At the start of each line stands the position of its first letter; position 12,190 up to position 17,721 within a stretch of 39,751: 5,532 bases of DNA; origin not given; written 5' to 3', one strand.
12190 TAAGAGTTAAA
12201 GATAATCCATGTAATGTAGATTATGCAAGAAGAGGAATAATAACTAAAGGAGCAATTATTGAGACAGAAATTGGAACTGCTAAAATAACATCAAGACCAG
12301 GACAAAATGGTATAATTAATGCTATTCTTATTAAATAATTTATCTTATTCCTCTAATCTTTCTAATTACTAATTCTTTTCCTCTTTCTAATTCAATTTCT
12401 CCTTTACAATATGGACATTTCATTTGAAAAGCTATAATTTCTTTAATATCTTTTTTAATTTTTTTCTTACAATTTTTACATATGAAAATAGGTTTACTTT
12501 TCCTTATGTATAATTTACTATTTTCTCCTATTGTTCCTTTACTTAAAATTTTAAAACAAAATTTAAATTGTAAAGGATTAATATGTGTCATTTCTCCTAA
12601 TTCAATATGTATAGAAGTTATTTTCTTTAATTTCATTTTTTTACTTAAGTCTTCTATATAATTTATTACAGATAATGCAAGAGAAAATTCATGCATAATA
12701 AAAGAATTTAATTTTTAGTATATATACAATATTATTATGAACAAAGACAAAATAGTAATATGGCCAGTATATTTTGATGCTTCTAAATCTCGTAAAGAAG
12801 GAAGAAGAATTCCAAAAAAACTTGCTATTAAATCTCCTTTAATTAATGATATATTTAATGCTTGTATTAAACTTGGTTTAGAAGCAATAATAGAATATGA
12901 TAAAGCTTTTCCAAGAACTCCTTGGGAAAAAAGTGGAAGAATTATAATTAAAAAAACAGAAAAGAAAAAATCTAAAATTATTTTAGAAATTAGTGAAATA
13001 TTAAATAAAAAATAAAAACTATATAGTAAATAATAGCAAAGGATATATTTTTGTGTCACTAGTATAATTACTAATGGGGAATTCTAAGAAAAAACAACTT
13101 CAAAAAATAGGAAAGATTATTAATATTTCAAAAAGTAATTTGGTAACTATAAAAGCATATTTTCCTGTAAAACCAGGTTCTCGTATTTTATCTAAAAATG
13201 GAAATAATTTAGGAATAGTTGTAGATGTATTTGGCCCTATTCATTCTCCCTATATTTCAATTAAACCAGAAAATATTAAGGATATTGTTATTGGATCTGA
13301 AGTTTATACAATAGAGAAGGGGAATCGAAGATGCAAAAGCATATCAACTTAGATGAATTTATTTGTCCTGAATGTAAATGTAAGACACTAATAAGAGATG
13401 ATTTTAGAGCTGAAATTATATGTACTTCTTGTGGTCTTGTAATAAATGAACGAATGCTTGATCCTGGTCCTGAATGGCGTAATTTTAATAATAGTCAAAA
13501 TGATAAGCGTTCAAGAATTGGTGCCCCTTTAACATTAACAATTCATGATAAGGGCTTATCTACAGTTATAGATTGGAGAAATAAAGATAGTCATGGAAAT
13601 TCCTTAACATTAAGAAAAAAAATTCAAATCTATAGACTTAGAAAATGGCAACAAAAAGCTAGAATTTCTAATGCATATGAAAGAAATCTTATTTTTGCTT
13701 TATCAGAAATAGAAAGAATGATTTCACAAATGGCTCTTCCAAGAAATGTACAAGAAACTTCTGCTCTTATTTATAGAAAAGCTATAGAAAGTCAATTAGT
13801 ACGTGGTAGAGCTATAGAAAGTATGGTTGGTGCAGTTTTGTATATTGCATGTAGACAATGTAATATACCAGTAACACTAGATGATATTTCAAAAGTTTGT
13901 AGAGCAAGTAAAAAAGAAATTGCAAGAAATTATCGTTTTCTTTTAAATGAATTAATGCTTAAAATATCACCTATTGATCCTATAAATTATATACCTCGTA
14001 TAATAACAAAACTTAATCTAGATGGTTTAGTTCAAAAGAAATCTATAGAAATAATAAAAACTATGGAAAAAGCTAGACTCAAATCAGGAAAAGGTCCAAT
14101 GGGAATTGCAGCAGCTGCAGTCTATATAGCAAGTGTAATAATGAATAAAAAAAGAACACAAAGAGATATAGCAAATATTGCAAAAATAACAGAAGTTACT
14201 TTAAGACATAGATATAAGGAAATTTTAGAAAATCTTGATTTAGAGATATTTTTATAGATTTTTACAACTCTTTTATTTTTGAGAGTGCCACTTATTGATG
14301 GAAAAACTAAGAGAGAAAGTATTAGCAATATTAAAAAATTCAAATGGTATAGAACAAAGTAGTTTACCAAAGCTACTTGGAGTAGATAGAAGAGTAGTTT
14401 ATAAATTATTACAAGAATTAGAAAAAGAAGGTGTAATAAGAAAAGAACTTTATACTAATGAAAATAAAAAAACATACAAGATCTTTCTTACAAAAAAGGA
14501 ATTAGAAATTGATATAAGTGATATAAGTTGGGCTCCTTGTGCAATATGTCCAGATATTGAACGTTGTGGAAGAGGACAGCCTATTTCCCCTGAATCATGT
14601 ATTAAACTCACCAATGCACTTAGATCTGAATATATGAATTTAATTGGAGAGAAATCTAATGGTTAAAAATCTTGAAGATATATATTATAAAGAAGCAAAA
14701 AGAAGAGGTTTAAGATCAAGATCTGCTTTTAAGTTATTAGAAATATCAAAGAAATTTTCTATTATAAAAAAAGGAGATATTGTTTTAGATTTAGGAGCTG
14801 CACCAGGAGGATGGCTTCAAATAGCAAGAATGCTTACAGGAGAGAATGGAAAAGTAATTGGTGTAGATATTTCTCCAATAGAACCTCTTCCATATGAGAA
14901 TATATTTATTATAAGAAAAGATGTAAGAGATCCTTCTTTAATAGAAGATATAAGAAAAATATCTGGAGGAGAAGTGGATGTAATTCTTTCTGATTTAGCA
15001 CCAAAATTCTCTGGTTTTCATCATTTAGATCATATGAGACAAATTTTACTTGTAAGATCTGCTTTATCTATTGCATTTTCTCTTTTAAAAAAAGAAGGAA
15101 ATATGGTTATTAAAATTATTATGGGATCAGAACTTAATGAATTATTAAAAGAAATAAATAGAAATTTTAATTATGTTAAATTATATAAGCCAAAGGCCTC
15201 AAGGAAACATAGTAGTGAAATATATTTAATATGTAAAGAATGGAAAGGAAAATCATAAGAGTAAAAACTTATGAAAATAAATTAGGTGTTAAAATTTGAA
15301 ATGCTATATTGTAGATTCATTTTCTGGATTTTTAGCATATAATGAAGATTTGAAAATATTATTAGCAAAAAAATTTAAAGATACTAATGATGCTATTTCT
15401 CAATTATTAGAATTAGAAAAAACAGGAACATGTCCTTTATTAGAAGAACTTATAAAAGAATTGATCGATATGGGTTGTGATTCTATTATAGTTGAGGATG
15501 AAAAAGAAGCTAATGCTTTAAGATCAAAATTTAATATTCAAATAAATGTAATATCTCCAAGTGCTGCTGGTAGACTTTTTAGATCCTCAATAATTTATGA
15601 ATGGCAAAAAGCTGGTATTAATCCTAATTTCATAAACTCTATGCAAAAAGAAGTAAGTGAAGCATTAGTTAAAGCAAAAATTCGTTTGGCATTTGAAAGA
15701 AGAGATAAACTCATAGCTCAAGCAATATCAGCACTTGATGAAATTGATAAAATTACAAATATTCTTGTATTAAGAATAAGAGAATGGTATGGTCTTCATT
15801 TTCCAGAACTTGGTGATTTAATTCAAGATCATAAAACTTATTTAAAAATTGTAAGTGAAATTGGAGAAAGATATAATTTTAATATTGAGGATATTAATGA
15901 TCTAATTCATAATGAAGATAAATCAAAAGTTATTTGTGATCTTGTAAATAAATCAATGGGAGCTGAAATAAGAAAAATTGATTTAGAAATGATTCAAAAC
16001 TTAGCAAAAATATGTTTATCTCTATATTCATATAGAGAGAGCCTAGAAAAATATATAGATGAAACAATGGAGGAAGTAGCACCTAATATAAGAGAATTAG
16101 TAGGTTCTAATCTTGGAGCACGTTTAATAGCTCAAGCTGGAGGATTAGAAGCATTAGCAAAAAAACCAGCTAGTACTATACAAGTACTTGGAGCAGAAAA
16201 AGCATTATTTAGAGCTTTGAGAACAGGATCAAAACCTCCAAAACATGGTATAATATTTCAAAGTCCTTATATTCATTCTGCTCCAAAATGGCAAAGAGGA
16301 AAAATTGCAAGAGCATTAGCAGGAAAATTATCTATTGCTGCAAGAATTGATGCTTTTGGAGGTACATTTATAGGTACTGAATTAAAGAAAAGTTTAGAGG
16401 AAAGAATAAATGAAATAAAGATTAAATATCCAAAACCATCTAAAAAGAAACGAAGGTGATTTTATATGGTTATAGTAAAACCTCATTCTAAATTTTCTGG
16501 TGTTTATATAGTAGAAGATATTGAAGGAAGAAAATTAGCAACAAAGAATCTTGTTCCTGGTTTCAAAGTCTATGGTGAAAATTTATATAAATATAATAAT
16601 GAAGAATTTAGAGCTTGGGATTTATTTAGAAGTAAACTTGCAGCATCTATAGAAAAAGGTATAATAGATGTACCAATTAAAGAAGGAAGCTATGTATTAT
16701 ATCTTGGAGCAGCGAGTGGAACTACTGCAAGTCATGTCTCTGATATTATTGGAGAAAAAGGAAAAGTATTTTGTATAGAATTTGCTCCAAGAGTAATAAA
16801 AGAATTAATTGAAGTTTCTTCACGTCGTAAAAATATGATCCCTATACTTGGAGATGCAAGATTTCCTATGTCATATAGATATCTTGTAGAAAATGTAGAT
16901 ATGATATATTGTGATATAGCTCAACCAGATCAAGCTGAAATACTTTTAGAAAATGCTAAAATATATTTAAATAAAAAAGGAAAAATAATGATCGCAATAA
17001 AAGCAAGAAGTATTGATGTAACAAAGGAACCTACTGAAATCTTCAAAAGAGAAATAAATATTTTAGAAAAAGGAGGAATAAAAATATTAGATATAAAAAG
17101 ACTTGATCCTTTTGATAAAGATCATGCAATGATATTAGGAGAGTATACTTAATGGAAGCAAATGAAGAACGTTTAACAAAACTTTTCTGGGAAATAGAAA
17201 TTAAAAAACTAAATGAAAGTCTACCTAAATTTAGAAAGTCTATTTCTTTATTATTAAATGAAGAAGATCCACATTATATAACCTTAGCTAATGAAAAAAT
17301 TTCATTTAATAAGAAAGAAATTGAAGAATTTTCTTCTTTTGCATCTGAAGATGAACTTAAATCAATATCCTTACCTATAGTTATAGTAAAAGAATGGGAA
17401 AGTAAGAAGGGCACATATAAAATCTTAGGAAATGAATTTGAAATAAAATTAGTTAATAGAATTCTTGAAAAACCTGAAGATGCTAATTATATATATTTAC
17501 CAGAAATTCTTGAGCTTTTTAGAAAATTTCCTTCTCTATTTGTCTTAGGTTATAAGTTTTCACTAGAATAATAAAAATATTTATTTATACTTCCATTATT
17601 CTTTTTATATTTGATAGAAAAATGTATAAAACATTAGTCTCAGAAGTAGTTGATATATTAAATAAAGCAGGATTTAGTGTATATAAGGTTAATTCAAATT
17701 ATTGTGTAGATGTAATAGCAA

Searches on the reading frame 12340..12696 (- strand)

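Call 76: search_protein_families(library=ncbifam, max_evalue=0.00001, proteins=[window:12340-12696:-])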
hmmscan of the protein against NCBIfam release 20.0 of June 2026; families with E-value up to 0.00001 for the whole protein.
window:12340-12696:- (118 aa): 6 families
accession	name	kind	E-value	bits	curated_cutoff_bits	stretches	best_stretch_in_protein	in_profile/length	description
TIGR00100.1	hypA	equivalog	5e-26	91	88.1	1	1-114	1-111/116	hydrogenase maturation nickel metallochaperone HypA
NF001976.0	PRK00762.1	equivalog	1e-22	80.3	146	1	1-115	1-117/124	hydrogenase maturation nickel metallochaperone HypA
NF003008.0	PRK03824.1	equivalog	2.7e-16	59.7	125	1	1-81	1-81/135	hydrogenase nickel incorporation protein HypA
NF009046.0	PRK12380.1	subfamily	4.6e-15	56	113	1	1-114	1-110/113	hydrogenase/urease nickel incorporation protein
NF002979.0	PRK03681.1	subfamily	1.8e-14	54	121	1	1-112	1-109/116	hydrogenase/urease nickel incorporation protein HypA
NF001839.0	PRK00564.1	equivalog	2.4e-11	43.9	112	1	1-112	1-110/117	hydrogenase/urease nickel incorporation protein HypA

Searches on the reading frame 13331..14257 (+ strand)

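Call 37: search_protein_families(library=pfam, max_evalue=0.00001, proteins=[window:13331-14257:+])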
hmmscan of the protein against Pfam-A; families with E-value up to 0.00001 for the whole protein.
window:13331-14257:+ (308 aa): 2 families
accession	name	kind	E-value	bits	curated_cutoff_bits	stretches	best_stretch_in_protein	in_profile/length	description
PF00382.24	TFIIB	-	2.1e-39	133.8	23.6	2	213-300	4-91/92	Transcription factor TFIIB repeat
PF08271.17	Zn_Ribbon_TF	-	9.2e-14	51.2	29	1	10-52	1-43/43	TFIIB zinc-binding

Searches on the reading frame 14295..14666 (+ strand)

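Call 37: search_protein_families(library=pfam, max_evalue=0.00001, proteins=[window:14295-14666:+])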
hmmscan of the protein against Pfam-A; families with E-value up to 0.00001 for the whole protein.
window:14295-14666:+ (123 aa): 1 family
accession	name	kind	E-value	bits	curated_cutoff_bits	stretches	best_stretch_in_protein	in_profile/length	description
PF04182.18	B-block_TFIIIC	-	7.4e-06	26.4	22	0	16-66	16-68/73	B-block binding subunit of TFIIIC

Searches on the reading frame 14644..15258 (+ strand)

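Call 37: search_protein_families(library=pfam, max_evalue=0.00001, proteins=[window:14644-15258:+])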
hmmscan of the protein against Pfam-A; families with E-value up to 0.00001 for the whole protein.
window:14644-15258:+ (204 aa): 2 families
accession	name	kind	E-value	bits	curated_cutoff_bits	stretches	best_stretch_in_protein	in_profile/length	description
PF01728.25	FtsJ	-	5e-55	186.7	24.1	1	24-199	2-180/181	FtsJ-like methyltransferase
PF13847.12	Methyltransf_31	-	5.5e-09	36.3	27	0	41-78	1-38/145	Methyltransferase domain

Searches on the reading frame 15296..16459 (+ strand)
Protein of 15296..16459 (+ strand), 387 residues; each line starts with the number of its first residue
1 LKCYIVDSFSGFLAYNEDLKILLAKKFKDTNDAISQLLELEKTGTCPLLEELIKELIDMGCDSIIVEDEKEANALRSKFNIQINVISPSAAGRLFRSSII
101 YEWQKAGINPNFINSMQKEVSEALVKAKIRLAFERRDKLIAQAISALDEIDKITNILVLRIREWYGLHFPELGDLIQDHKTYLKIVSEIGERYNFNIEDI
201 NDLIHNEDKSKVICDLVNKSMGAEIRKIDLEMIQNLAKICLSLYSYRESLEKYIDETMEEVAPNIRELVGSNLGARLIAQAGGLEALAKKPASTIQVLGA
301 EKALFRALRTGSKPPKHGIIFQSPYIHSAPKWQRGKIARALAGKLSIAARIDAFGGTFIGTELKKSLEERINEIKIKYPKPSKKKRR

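Call 37: search_protein_families(library=pfam, max_evalue=0.00001, proteins=[window:15296-16459:+])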
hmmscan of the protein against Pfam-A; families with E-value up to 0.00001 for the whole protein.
window:15296-16459:+ (387 aa): 2 families
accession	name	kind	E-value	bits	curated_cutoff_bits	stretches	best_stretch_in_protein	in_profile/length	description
PF01798.23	Nop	-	3.9e-77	259.2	25.4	1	147-372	2-227/228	snoRNA binding domain, fibrillarin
PF21572.2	Nop5_56-rel_N_Arc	-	5.6e-09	36.9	27.8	1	2-100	1-96/128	Archaeal Nop5/56-rel, N-terminal domain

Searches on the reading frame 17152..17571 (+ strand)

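Call 37: search_protein_families(library=pfam, max_evalue=0.00001, proteins=[window:17152-17571:+])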
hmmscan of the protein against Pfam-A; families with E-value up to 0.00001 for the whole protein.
window:17152-17571:+ (139 aa): 1 family
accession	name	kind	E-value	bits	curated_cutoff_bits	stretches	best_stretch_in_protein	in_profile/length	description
PF01886.21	DUF61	-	2.7e-23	82.9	27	1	15-130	6-123/127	Protein of unknown function DUF61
